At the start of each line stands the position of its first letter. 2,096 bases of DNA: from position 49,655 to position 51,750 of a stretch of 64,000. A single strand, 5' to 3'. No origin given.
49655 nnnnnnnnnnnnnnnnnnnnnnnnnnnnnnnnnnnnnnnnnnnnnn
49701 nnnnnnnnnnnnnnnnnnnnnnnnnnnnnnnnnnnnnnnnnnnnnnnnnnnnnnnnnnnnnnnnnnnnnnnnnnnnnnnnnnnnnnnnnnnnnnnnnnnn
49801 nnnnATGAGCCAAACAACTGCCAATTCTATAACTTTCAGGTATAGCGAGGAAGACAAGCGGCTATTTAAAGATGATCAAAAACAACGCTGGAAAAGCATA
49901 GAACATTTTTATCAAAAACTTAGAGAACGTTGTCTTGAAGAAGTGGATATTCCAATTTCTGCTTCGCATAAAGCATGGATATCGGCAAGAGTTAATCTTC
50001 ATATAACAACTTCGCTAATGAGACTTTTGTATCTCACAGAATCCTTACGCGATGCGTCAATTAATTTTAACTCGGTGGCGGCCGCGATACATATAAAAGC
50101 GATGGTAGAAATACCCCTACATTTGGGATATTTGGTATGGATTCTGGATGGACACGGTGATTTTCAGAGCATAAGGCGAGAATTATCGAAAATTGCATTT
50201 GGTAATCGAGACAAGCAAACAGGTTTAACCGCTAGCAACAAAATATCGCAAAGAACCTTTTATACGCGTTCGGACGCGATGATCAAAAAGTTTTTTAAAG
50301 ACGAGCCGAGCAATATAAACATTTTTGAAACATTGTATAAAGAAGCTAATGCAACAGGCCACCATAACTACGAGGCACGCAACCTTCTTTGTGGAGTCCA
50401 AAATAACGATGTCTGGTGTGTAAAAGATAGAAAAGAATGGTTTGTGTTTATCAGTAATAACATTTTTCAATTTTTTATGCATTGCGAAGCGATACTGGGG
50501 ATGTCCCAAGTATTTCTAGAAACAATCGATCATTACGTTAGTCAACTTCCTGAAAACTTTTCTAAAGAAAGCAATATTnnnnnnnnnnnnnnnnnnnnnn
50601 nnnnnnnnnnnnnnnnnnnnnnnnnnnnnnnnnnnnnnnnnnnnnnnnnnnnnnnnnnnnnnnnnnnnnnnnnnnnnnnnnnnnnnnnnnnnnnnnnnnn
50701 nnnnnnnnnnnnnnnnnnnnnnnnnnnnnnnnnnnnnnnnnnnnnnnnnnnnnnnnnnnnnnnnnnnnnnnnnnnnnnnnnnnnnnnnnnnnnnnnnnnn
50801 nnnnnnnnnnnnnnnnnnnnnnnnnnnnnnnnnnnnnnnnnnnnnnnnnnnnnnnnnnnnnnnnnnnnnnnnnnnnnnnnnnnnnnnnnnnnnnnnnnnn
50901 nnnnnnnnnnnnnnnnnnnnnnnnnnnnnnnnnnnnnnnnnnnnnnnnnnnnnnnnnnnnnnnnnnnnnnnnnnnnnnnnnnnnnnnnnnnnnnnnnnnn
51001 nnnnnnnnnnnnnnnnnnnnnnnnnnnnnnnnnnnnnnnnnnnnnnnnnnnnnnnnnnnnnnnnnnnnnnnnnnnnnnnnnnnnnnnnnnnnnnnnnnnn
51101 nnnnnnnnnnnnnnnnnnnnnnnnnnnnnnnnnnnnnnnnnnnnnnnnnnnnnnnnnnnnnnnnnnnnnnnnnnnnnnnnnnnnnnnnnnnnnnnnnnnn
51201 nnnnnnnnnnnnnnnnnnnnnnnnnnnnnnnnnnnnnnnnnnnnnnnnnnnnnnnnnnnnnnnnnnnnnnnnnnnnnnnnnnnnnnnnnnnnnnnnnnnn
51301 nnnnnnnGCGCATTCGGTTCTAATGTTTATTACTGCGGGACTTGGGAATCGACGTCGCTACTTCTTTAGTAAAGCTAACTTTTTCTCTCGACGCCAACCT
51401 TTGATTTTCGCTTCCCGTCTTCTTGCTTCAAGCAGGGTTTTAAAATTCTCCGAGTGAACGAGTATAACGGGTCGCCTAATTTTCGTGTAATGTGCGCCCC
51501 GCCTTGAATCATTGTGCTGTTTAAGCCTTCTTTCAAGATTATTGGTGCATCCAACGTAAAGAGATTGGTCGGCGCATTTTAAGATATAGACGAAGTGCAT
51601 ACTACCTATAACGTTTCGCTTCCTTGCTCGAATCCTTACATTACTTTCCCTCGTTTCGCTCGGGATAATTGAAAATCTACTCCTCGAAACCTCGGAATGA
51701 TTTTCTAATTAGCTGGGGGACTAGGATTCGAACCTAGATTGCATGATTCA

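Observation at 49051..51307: AT-rich two-gene module of unknown function, bracketed by palindromes and homing nucleases: candidate novel defence or accessory system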

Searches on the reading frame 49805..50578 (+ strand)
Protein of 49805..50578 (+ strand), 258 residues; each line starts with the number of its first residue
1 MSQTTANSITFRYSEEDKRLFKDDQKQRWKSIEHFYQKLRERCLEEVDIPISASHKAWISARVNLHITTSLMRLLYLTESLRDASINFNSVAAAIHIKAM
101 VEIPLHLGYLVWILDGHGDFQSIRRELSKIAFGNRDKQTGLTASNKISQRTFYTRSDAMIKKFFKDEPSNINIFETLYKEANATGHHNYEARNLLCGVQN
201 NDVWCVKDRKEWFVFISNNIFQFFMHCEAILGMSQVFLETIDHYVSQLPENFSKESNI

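Call 40: find_related_loci(query=A3, collection=genome_contigs, flank=6000)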
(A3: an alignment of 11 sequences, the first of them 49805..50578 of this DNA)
Query A3 (258 aa) in genome_contigs; peptide patterns used: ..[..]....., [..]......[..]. (x = any residue, [..] = any of these).
58 stretches matched a pattern; 9 encode a relative of the query (tblastn E <= 1e-3); 9 distinct loci.
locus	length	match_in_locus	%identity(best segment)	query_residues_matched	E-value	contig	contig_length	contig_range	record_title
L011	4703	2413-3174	72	1-254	4e-131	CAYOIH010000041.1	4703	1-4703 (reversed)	MAG TPA_asm: uncultured Candidatus Saccharibacteria bacterium isolate SRP178699_co1_594 genome assembly, contig: NODE_27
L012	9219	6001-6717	71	16-254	2e-120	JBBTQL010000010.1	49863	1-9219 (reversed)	MAG: Patescibacteria group bacterium isolate H43-bin081_1 H43_bin081_1_000000000010, whole genome shotgun sequence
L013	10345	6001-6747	63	4-252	1e-109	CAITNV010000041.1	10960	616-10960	MAG: Candidatus Taylorbacteria bacterium isolate Umea_bin-01178 genome assembly, contig: bin-01178:41/62, whole genome s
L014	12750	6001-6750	58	4-253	2e-103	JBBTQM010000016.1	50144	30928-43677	MAG: Patescibacteria group bacterium isolate H43-bin055_1 H43_bin055_1_000000000016, whole genome shotgun sequence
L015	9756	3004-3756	57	4-254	2e-99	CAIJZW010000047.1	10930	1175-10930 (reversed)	uncultured bacterium isolate AlinenLipids_bin-4189 genome assembly, contig: bin-4189:47/84, whole genome shotgun sequenc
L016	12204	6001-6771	52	1-258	1e-96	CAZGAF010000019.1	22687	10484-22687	MAG TPA_asm: uncultured Candidatus Saccharibacteria bacterium isolate SRP170004_co1_518 genome assembly, contig: NODE_34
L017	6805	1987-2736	56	4-253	1e-95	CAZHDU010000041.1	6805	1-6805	MAG TPA_asm: uncultured Candidatus Saccharibacteria bacterium isolate SRP278252_co1_273 genome assembly, contig: NODE_21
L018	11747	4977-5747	53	4-257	1e-90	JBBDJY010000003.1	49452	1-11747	MAG: Candidatus Paceibacterota bacterium isolate LejiaA_44_14 Lejia_A_1190_length_49452_cov_8, whole genome shotgun sequ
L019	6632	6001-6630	62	4-214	3e-85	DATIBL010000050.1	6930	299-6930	MAG TPA_asm: Candidatus Paceibacterota bacterium isolate SMAG_U16289 k141_1566744, whole genome shotgun sequence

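Call 45: search_protein_families(library=pfam, proteins=[L011:1730-2404:+, L011:548-1717:+, L011:3345-4232:+, L012:6746-8284:+, L013:6759-7772:+, L014:6759-7520:+, L015:3767-4375:+, L017:1395-1991:+, L018:4300-4974:+, L019:5444-5974:+], max_evalue=0.01)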
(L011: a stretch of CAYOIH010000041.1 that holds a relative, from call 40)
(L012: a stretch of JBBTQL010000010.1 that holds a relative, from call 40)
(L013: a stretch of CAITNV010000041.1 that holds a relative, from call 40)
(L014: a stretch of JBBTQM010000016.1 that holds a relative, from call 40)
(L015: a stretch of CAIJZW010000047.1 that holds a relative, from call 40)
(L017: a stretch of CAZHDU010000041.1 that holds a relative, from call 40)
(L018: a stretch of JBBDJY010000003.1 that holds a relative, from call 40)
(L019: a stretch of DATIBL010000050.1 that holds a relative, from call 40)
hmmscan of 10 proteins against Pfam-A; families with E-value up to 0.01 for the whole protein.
L011:1730-2404:+ (224 aa): 0 families

L011:548-1717:+ (389 aa): 3 families
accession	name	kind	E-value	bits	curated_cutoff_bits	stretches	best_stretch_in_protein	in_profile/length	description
PF03235.19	GmrSD_N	-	7.1e-20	72.4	33.2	1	36-165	12-198/199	GmrSD restriction endonuclease, N-terminal domain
PF01844.29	HNH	-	9.1e-06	26.2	21.4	1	346-389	11-47/47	HNH endonuclease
PF14279.12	HNH_5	-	0.0031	17.9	27.5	1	352-389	9-46/56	HNH endonuclease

L011:3345-4232:+ (295 aa): 0 families

L012:6746-8284:+ (512 aa): 0 families

L013:6759-7772:+ (337 aa): 1 family
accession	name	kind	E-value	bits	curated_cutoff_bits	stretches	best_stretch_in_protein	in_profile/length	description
PF14022.11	DUF4238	-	2.1e-39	136.1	27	1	10-292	1-280/281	Protein of unknown function (DUF4238)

L014:6759-7520:+ (253 aa): 1 family
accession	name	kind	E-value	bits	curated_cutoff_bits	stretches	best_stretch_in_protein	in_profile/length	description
PF18928.5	DUF5677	-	6.8e-09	36.5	27.1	1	32-194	2-162/166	Family of unknown function (DUF5677)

L015:3767-4375:+ (202 aa): 0 families

L017:1395-1991:+ (198 aa): 0 families

L018:4300-4974:+ (224 aa): 1 family
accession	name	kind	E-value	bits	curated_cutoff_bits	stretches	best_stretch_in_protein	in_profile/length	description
PF18734.6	HEPN_AbiU2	-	8.3e-08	32.4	26.8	1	42-194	35-176/193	AbiU2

L019:5444-5974:+ (176 aa): 0 families

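Call 48: search_protein_representatives(alignment_id=A3)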
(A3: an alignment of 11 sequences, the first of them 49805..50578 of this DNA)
Query: 11 sequences, 266 profile positions. Proteins with E-value up to 0.001 (for the whole library): 40; up to 1e-10: 17; up to 1e-30: 9. The best 40 are listed.
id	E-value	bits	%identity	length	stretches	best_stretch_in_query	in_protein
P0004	9.7e-120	415.1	-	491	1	12-263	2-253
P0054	1.4e-112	391.6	-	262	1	14-264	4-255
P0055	8.3e-97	339.9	-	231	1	59-262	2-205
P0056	1.4e-67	244.1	-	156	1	110-262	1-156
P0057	2.4e-63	230.3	-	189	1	12-172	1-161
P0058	2.8e-39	151.3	-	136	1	12-133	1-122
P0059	2.0e-37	145.2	-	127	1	140-261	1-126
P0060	2.4e-33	131.9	-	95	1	170-263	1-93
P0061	2.9e-31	125.0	-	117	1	6-108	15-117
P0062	2.0e-30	122.3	-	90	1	12-101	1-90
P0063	1.8e-22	96.2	-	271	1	33-244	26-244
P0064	1.9e-17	79.8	-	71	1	12-80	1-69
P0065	2.5e-13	66.3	-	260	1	32-223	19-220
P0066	4.1e-12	62.3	-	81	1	216-265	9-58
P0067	5.0e-12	62.0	-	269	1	38-227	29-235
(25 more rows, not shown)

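Call 51: search_protein_families(library=pfam, alignment_id=A5, max_evalue=0.01)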
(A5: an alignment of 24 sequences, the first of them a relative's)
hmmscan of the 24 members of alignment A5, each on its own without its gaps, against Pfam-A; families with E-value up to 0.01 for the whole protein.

A. member 1, P0063 (271 aa): 0 families

B. families by the number of members that match (of 24 scanned): 1 family
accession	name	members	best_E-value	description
PF18928.5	DUF5677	2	0.0011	Family of unknown function (DUF5677)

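Call 59: find_related_loci(query=A3, collection=metagenome_contigs, flank=4000)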
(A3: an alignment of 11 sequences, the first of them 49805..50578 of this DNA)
Query A3 (258 aa) in metagenome_contigs; peptide patterns used: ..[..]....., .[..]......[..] (x = any residue, [..] = any of these).
119 stretches matched a pattern; 26 encode a relative of the query (tblastn E <= 1e-3); 26 distinct loci.
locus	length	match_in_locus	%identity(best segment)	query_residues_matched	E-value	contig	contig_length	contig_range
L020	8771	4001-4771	86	1-257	8e-158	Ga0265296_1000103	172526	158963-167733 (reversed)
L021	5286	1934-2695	73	1-254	3e-131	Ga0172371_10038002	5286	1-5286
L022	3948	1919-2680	71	1-254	1e-132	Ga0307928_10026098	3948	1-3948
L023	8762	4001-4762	72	1-254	2e-129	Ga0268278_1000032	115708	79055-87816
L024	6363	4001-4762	72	1-254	1e-129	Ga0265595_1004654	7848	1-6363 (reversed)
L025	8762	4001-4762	72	1-254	1e-127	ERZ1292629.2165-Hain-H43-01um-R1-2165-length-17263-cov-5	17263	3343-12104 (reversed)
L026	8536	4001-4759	72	4-256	3e-127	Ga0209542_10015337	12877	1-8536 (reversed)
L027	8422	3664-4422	71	4-256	4e-126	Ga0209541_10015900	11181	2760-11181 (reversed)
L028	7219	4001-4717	71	16-254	4e-120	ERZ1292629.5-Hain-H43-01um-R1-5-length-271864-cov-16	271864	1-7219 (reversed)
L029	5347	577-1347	65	1-258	1e-118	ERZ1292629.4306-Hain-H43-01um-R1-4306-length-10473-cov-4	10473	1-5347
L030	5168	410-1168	67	4-255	7e-115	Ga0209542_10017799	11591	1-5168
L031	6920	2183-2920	66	7-252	9e-115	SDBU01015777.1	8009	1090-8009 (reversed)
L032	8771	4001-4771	64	1-258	5e-115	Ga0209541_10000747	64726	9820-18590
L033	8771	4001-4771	64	1-258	5e-115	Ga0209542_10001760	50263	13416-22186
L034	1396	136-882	63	4-252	1e-117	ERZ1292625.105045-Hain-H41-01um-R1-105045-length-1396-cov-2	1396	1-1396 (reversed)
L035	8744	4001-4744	61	4-252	4e-108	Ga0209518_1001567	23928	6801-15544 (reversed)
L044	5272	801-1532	48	9-255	1e-81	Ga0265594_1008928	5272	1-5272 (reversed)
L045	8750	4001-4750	58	4-253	4e-103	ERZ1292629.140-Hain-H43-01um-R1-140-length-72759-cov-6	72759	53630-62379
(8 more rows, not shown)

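Call 60: find_related_loci(query=A3, collection=viral_contigs, flank=4000)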
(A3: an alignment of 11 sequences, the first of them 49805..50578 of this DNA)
Query A3 (258 aa) in viral_contigs; peptide patterns used: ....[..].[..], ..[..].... (x = any residue, [..] = any of these).
46 stretches matched a pattern, but none encodes a relative of the query by tblastn (E <= 1e-3).

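Call 63: search_protein_families(library=pfam, alignment_id=A6, max_evalue=0.001)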
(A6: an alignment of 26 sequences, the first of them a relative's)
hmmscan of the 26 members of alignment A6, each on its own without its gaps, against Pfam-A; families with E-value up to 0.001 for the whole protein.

A. member 1, L023:3318-3992:+ (224 aa): 0 families

B. families by the number of members that match (of 26 scanned): 13 families
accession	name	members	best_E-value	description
PF01555.25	N6_N4_Mtase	3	1.3e-48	DNA methylase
PF04851.21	ResIII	3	3.7e-21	Type III restriction enzyme, res subunit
PF18766.7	SWI2_SNF2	2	4.9e-75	SWI2/SNF2 ATPase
PF14022.11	DUF4238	2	8.2e-41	Protein of unknown function (DUF4238)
PF01420.25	Methylase_S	2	1e-35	Type I restriction modification DNA specificity domain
PF03602.21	Cons_hypoth95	2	9.9e-06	Conserved hypothetical protein 95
PF11867.13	T1RH-like_C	1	2.6e-40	Type I restriction enzyme HindI endonuclease subunit-like, C-terminal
PF04313.20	HSDR_N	1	2e-39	Type I restriction enzyme R protein N terminus (HSDR_N)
PF08463.15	EcoEI_R_C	1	4.5e-36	EcoEI R protein C-terminal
PF04794.17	YdjC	1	3.2e-33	YdjC-like protein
PF22679.2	T1R_D3-like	1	1.2e-21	Type I restriction enzyme subunit R domain 3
PF00291.31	PALP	1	1.7e-10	Pyridoxal-phosphate dependent enzyme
PF00270.35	DEAD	1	8e-06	DEAD/DEAH box helicase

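Call 72: search_protein_families(library=padloc, proteins=[L013:6759-7772:+, L023:3318-3992:+, L012:6746-8284:+, L015:3767-4375:+, L017:1395-1991:+, L018:4300-4974:+, L035:4752-5465:+, L014:6759-7520:+], max_evalue=0.01)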
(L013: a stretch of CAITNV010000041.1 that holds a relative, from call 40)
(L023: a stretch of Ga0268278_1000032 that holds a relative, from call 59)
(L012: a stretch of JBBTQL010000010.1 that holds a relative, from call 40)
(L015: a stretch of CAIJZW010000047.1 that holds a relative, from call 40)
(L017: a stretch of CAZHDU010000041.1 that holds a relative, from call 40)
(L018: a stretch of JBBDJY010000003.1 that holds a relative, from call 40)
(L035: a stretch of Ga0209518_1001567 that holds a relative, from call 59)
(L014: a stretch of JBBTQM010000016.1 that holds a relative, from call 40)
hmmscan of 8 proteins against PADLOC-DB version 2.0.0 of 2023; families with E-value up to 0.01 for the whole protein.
L013:6759-7772:+ (337 aa): 1 family
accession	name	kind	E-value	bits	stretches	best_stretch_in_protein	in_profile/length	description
PDLC03000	DUF4238-Pers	-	3.7e-12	44.3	1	10-303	6-302/309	-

L023:3318-3992:+ (224 aa): 1 family
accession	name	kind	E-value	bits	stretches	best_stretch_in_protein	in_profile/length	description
PDLC03842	LeoB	-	0.005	13.7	1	108-215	230-338/568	-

L012:6746-8284:+ (512 aa): 0 families

L015:3767-4375:+ (202 aa): 0 families

L017:1395-1991:+ (198 aa): 0 families

L018:4300-4974:+ (224 aa): 0 families

L035:4752-5465:+ (237 aa): 0 families

L014:6759-7520:+ (253 aa): 0 families

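Call 96: search_protein_families(library=pfam, proteins=[L021:7-1932:+, L021:2706-5207:+, L022:783-1922:+, L022:2780-3703:+, L026:2790-3998:+, L026:4759-7926:+, L025:1864-3999:+, L029:2203-3132:+, L031:3129-4322:+, L044:1665-2354:+], max_evalue=0.0001)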
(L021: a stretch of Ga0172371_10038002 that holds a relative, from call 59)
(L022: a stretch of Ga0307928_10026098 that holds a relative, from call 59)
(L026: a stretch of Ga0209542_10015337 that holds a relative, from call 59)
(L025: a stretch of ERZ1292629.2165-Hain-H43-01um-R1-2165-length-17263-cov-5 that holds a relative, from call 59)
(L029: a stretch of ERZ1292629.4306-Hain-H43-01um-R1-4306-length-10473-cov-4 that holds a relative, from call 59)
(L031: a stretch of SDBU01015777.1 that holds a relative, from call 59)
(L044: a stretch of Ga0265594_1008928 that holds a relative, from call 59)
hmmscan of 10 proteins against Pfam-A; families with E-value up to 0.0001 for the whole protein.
L021:7-1932:+ (641 aa): 2 families
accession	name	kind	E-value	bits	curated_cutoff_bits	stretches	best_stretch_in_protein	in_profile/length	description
PF01555.25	N6_N4_Mtase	-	1.3e-48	166.3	26.7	1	98-351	1-220/221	DNA methylase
PF03602.21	Cons_hypoth95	-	9.9e-06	25.8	24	0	313-360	42-90/182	Conserved hypothetical protein 95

L021:2706-5207:+ (833 aa): 1 family
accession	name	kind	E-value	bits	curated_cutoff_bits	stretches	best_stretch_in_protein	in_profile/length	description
PF04851.21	ResIII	-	1.7e-11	44.7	22.5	1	41-232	5-145/164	Type III restriction enzyme, res subunit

L022:783-1922:+ (379 aa): 1 family
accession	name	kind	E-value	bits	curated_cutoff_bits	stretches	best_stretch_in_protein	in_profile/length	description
PF01420.25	Methylase_S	-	2.4e-35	122.6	22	1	8-182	3-167/168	Type I restriction modification DNA specificity domain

L022:2780-3703:+ (307 aa): 0 families

L026:2790-3998:+ (402 aa): 1 family
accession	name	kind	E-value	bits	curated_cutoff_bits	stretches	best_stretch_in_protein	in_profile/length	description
PF01420.25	Methylase_S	-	1e-35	123.9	22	2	7-168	2-164/168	Type I restriction modification DNA specificity domain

L026:4759-7926:+ (1055 aa): 6 families
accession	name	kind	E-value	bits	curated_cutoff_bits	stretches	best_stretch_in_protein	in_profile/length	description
PF18766.7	SWI2_SNF2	-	4.9e-75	252.4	26.7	1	270-489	2-214/221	SWI2/SNF2 ATPase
PF11867.13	T1RH-like_C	-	2.6e-40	139.2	26.8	1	710-1038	2-319/329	Type I restriction enzyme HindI endonuclease subunit-like, C-terminal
PF04313.20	HSDR_N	-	2e-39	135.9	25.1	1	39-211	37-196/198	Type I restriction enzyme R protein N terminus (HSDR_N)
PF22679.2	T1R_D3-like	-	1.2e-21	78.2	27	1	536-691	4-156/158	Type I restriction enzyme subunit R domain 3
PF04851.21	ResIII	-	3.7e-21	76.2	22.5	1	276-429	10-162/164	Type III restriction enzyme, res subunit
PF00270.35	DEAD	-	8e-06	26.1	26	1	298-429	23-160/167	DEAD/DEAH box helicase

L025:1864-3999:+ (711 aa): 1 family
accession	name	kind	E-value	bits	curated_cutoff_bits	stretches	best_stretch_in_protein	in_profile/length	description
PF01555.25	N6_N4_Mtase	-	3.5e-35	122.4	26.7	1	101-421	1-220/221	DNA methylase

L029:2203-3132:+ (309 aa): 1 family
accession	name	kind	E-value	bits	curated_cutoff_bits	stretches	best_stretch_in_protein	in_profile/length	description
PF01555.25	N6_N4_Mtase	-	2e-29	103.5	26.7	1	48-273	2-219/221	DNA methylase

L031:3129-4322:+ (397 aa): 1 family
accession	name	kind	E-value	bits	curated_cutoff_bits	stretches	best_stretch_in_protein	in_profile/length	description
PF00291.31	PALP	-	1.7e-10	41.2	35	1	101-348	31-259/295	Pyridoxal-phosphate dependent enzyme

L044:1665-2354:+ (229 aa): 0 families

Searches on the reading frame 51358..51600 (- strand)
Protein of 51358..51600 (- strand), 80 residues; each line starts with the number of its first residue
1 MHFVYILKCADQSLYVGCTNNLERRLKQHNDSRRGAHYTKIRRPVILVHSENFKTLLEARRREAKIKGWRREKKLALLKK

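Call 6: search_protein_families(library=pfam, proteins=[window:51358-51600:-], max_evalue=1)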
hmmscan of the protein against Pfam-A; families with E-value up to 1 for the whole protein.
window:51358-51600:- (80 aa): 3 families
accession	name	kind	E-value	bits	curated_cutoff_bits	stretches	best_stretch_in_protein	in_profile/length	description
PF01541.30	GIY-YIG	-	5e-18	65.6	22.6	1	1-74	1-76/78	GIY-YIG catalytic domain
PF10544.15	T5orf172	-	0.00091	20.1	20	1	3-59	2-65/101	T5orf172 domain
PF13455.12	MUG113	-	0.0072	17.3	22.3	1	16-63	3-49/73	Meiotically up-regulated gene 113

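Call 7: search_protein_families(library=padloc, proteins=[window:51358-51600:-], max_evalue=1)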
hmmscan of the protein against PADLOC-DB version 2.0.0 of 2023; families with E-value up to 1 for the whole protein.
window:51358-51600:- (80 aa): 2 families
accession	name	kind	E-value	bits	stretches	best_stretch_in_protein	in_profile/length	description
PDLC04923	PDC-S14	-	0.0017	15.5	1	4-33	73-108/320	-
PDLC04925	PDC-S14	-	0.002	15.1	1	4-32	65-98/301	-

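Call 8: search_protein_families(library=ncbifam, proteins=[window:51358-51600:-], max_evalue=1)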
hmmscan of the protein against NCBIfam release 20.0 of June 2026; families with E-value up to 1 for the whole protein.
window:51358-51600:- (80 aa): 4 families
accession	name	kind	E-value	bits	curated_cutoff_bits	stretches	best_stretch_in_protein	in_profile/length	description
TIGR01453.1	grpIintron_endo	subfamily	9.2e-05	22.6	56.05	1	1-53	1-54/215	group I intron endonuclease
NF011261.0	PRK14667.1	equivalog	0.0019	16.8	818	1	4-35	19-50/567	excinuclease ABC subunit C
NF005906.0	PRK07883.1-4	equivalog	0.0089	14.4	495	1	4-63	218-280/563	DEDD exonuclease domain-containing protein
NF005905.0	PRK07883.1-3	equivalog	0.034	12.8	508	1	4-32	229-258/581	DEDD exonuclease domain-containing protein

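Call 9: search_protein_families(library=phrogs, proteins=[window:51358-51600:-], max_evalue=0.1)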
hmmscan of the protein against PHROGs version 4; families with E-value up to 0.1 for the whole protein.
window:51358-51600:- (80 aa): 5 families
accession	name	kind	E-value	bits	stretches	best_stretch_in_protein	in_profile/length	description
phrog_3312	-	DNA, RNA and nucleotide metabolism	0.00045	21.3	1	8-45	13-48/175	endonuclease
phrog_35456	-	unknown function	0.0048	17.6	1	3-35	8-41/189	-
phrog_16880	-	DNA, RNA and nucleotide metabolism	0.017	16.1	1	5-32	10-38/162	endonuclease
phrog_1111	-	DNA, RNA and nucleotide metabolism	0.017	16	1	2-32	36-66/139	endonuclease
phrog_5123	-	DNA, RNA and nucleotide metabolism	0.02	15.8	1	1-31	1-32/152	homing endonuclease with GIY-YIG motif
